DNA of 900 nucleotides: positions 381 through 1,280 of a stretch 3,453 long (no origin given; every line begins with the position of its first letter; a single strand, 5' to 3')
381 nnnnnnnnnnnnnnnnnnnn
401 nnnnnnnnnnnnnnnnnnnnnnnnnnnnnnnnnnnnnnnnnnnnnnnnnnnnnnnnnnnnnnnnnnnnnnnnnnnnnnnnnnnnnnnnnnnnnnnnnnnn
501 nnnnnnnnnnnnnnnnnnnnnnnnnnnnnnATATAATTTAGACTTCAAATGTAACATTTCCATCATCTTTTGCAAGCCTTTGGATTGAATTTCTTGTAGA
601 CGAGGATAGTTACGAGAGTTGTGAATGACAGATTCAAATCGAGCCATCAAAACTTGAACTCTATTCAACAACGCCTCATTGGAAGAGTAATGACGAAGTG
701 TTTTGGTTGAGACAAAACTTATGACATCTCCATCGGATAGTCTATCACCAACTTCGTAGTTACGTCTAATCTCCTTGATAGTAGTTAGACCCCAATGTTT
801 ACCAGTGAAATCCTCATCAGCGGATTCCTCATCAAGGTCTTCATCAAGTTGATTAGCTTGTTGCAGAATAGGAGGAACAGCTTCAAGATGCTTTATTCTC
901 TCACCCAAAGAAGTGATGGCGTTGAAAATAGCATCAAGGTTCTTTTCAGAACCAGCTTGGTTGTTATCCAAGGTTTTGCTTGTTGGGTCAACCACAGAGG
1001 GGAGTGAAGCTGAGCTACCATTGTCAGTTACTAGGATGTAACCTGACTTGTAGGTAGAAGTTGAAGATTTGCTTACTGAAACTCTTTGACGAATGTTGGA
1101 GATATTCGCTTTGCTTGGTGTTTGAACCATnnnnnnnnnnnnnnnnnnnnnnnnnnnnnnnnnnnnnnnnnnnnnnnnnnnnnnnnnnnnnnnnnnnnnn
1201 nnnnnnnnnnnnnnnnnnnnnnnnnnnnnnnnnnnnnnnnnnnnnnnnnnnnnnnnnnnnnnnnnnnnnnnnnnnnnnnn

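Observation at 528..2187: Two adjacent minus-strand genes are diverged tandem paralogs that share a conserved leader containing an upstream ATG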

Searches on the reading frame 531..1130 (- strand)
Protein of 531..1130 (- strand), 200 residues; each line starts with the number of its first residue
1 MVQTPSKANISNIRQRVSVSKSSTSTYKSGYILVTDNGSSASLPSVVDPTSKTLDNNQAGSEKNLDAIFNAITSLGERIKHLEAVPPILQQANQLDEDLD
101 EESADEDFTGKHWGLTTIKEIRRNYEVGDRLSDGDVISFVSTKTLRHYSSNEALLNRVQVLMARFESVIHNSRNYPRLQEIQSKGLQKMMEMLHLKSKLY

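Call 6: search_protein_families(library=pfam, proteins=[window:531-1130:-], max_evalue=1)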
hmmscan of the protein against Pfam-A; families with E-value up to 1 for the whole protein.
seq(200 aa): 1 family
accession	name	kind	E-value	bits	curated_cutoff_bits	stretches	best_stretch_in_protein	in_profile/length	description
PF14528.11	LAGLIDADG_3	-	0.023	15.4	22.5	1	132-190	13-78/82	LAGLIDADG-like domain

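Call 7: find_homologous_proteins(query=window:531-1130:-)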
Query seq(200 aa) (200 aa): 7 proteins with E <= 0.001 among 106 candidates.
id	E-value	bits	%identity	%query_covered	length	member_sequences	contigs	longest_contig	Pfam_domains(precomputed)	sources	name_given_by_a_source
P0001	2.9e-123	426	100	100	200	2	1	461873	-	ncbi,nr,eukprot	ncbi:predicted protein [Naegleria gruberi]|nr:uncharacterized protein NAEGRDRAFT_49699 [Naegleria gr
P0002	2.1e-117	407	96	100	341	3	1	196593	-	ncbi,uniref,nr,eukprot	ncbi:predicted protein [Naegleria gruberi]|uniref:Predicted protein n=1 Tax=Naegleria gruberi TaxID=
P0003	7.5e-81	288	71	100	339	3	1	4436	-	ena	-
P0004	3.4e-74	266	96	66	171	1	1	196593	-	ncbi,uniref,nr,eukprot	ncbi:predicted protein [Naegleria gruberi]|uniref:Predicted protein n=1 Tax=Naegleria gruberi TaxID=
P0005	1.6e-71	258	77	82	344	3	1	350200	-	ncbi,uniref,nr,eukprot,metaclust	ncbi:predicted protein [Naegleria gruberi]|uniref:Predicted protein n=1 Tax=Naegleria gruberi TaxID=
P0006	8.9e-45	171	65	69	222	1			-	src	-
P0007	2.1e-12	65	100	19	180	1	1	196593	-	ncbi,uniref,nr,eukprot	ncbi:predicted protein [Naegleria gruberi]|uniref:Predicted protein n=1 Tax=Naegleria gruberi TaxID=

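Call 11: find_encoding_contigs(protein=P0001, flank=10000, max_places=4)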
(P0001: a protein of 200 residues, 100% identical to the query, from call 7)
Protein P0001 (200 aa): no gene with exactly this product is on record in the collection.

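Call 12: find_encoding_contigs(protein=P0002, flank=10000, max_places=4)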
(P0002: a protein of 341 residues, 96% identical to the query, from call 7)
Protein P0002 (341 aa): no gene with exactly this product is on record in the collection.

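Call 13: find_encoding_contigs(protein=P0003, flank=10000, max_places=6)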
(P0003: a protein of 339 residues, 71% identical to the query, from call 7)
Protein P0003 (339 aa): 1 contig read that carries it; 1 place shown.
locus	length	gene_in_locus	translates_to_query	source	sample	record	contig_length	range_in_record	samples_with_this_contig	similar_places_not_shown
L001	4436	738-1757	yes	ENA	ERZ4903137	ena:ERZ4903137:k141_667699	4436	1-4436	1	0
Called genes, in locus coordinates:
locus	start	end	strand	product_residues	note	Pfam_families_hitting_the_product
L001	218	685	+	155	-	-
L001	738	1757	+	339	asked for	-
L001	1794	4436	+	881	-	?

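Call 14: find_encoding_contigs(protein=P0005, flank=10000, max_places=4)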
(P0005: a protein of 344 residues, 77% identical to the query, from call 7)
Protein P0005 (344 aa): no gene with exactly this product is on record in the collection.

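Call 19: search_protein_families(library=pfam, proteins=[L001:1675-3612:+, L001:3600-4436:+, P0002, L001:218-685:+], max_evalue=0.1)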
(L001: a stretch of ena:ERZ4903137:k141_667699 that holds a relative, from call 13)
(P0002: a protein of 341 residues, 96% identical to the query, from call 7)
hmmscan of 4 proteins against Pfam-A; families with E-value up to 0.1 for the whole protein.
L001:1675-3612:+ (645 aa): 2 families
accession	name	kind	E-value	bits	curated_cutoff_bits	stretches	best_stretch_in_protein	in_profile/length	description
PF00078.32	RVT_1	-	2.5e-25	89.8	29.6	1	112-276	1-205/205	Reverse transcriptase (RNA-dependent DNA polymerase)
PF05869.16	Dam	-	0.00011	22.4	28.1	1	509-609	11-114/169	DNA N-6-adenine-methyltransferase (Dam)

L001:3600-4436:+ (279 aa): 1 family
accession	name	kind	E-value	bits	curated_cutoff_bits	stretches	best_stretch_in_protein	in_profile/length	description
PF00589.27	Phage_integrase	-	5.3e-05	23.5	27.1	1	144-273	36-152/172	Phage integrase family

P0002 (341 aa): 0 families

L001:218-685:+ (155 aa): 0 families

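Call 42: find_homologous_proteins(query=L001:3498-4436:+)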
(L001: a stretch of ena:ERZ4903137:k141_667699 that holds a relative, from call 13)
Query L001:3498-4436:+ (313 aa): 12 proteins with E <= 0.001 among 945 candidates.
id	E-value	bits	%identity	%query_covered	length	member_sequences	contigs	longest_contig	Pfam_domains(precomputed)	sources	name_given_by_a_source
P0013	7.9e-149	513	86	83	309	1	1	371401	PF00589.28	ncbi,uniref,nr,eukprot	ncbi:predicted protein [Naegleria gruberi]|uniref:Predicted protein n=1 Tax=Naegleria gruberi TaxID=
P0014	1.3e-145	503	80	88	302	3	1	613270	-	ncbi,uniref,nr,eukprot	ncbi:predicted protein [Naegleria gruberi]|uniref:Predicted protein n=1 Tax=Naegleria gruberi TaxID=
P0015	4.5e-123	429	74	81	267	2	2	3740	-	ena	-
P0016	6.1e-100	353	53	94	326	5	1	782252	-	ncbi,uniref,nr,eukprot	ncbi:predicted protein [Naegleria gruberi]|uniref:Predicted protein n=1 Tax=Naegleria gruberi TaxID=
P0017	9.6e-90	319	52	88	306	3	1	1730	PF00589.28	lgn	-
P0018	4.8e-79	284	47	88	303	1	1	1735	PF00589.28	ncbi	-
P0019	1.5e-66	243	42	95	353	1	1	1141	PF00589.28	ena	-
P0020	1.2e-59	220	42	84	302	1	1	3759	PF00589.28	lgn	-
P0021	1.3e-54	204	39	84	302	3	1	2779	PF00589.28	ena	-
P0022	6.4e-37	146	52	46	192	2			PF00589.28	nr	nr:unnamed protein product [Naegleria fowleri]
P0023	1.1e-33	135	43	54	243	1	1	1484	-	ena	-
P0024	8.7e-7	47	28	77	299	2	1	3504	PF00589.28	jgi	jgi:site-specific recombinase XerC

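Call 43: find_encoding_contigs(protein=P0015, flank=10000, max_places=4)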
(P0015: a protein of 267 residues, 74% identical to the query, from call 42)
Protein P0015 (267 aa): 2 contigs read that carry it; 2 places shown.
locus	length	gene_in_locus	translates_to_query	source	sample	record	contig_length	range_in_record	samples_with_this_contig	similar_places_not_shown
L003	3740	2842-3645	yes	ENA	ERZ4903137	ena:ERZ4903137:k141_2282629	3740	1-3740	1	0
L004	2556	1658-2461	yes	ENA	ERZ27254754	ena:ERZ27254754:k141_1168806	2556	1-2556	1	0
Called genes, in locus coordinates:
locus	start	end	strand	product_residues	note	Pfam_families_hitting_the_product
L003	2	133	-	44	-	?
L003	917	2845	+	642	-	PF00078:RVT_1, PF05869:Dam (faint)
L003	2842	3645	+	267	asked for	-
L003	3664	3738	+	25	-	?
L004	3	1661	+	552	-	?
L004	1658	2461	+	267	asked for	-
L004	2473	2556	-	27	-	?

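Call 44: find_encoding_contigs(protein=P0020, flank=10000, max_places=4)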
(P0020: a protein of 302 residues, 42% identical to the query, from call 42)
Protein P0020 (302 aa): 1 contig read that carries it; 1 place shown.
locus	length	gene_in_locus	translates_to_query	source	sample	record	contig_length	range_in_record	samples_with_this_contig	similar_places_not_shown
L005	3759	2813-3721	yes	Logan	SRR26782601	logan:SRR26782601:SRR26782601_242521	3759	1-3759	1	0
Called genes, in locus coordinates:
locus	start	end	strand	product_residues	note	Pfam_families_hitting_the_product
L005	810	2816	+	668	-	PF00078:RVT_1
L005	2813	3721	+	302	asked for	PF00589:Phage_integrase (weak)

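Call 54: find_encoding_contigs(protein=P0021, flank=10000, max_places=4)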
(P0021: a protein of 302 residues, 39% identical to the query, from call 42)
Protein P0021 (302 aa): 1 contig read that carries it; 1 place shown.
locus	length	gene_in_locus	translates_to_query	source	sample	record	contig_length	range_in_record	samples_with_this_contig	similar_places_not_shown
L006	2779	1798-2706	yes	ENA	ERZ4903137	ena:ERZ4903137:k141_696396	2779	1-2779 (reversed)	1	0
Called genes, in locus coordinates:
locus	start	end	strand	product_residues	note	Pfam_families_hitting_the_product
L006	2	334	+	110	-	?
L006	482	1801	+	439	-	-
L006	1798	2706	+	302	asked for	PF00589:Phage_integrase (faint)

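Call 55: find_encoding_contigs(protein=P0017, flank=10000, max_places=4)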
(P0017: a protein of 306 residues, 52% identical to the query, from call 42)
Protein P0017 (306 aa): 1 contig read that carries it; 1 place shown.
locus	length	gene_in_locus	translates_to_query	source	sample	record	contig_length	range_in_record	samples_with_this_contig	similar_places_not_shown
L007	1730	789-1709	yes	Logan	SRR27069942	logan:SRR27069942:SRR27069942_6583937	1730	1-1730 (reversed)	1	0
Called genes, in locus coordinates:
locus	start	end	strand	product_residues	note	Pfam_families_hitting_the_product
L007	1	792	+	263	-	?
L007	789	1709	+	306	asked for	PF00589:Phage_integrase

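Call 67: find_encoding_contigs(protein=P0023, flank=5000, max_places=4)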
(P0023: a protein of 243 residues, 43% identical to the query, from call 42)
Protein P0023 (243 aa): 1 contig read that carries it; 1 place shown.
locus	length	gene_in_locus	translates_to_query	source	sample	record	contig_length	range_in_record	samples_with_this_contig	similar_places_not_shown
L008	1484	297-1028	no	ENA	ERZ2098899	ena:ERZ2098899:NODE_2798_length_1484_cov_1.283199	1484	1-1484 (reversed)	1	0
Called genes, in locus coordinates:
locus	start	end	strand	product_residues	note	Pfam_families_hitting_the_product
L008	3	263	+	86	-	?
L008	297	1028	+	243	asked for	-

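Call 77: search_protein_families(library=pfam, proteins=[L005:810-2813:+, L005:2813-3718:+, L005:44-955:+, L003:917-2842:+], max_evalue=0.1)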
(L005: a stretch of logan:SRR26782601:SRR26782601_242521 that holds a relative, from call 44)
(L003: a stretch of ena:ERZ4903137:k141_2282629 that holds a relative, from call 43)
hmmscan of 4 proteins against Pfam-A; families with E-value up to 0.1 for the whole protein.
L005:810-2813:+ (668 aa): 5 families
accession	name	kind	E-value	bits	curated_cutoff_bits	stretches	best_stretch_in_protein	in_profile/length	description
PF00078.32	RVT_1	-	1.9e-23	83.7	29.6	1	135-299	1-205/205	Reverse transcriptase (RNA-dependent DNA polymerase)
PF05869.16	Dam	-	0.00064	19.9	28.1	1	533-594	12-72/169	DNA N-6-adenine-methyltransferase (Dam)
PF00680.25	RdRP_1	-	0.0063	15.8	23.9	1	239-319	334-410/450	Viral RNA-dependent RNA polymerase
PF13456.12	RVT_3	-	0.007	16.7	21.6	1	426-529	22-121/123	Reverse transcriptase-like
PF07727.20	RVT_2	-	0.093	12.7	31.6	0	240-274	160-196/244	Reverse transcriptase (RNA-dependent DNA polymerase)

L005:2813-3718:+ (302 aa): 1 family
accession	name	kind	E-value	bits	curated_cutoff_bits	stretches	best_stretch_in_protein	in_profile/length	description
PF00589.27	Phage_integrase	-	1.4e-06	28.6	27.1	1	140-286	35-166/172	Phage integrase family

L005:44-955:+ (304 aa): 0 families

L003:917-2842:+ (642 aa): 4 families
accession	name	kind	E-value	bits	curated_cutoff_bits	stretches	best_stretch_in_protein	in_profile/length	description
PF00078.32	RVT_1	-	1.8e-23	83.7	29.6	1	111-273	1-205/205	Reverse transcriptase (RNA-dependent DNA polymerase)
PF05869.16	Dam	-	1.9e-05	24.8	28.1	1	506-611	11-119/169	DNA N-6-adenine-methyltransferase (Dam)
PF25065.1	RM3_Med14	-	0.049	14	22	0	258-302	45-91/110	Med14 RM domain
PF22896.3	OB_RNR_1st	-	0.054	14.1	28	0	274-341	5-70/99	Ribonuclease R, OB first domain, N-terminal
